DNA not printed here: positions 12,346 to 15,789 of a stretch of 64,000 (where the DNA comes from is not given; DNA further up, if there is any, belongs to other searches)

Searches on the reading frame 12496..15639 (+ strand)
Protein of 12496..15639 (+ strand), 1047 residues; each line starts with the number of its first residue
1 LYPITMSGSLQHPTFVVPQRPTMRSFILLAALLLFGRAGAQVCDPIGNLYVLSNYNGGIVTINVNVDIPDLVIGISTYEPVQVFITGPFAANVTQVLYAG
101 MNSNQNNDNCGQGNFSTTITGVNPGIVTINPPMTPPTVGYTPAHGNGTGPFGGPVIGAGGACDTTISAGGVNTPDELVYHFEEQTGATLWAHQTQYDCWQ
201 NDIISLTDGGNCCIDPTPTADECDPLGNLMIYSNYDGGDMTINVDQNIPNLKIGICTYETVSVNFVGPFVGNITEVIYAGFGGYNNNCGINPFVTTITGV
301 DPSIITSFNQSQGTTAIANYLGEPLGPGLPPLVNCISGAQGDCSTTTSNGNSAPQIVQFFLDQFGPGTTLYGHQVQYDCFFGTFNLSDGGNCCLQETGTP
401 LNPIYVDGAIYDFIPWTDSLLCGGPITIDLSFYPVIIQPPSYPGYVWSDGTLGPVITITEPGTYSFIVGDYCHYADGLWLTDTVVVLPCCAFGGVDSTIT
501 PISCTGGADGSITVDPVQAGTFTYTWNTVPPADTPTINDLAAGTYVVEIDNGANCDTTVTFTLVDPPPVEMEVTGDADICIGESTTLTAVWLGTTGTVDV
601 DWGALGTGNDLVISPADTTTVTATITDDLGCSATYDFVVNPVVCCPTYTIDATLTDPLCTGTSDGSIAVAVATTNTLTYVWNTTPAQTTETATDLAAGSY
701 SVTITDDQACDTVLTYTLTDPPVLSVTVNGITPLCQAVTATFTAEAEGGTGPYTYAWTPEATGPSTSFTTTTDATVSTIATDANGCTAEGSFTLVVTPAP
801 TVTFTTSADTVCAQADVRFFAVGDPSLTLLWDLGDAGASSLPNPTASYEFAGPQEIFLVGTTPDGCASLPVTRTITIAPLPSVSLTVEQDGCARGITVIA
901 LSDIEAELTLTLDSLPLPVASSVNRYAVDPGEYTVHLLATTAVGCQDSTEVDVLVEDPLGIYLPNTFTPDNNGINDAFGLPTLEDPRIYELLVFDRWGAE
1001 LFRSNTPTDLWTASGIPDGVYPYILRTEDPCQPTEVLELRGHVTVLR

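Call 57: search_protein_families(library=pfam, proteins=[window:12496-15639:+], max_evalue=0.0001)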
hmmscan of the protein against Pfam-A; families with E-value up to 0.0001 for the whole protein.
window:12496-15639:+ (1047 aa): 2 families
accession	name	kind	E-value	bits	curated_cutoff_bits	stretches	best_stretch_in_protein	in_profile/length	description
PF13585.12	CHU_C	-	3.9e-11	43.3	27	1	963-1028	3-73/86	CHU_C Type IX secretion signal domain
PF13573.12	SprB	-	1.3e-09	37.9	28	1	497-528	2-34/37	SprB repeat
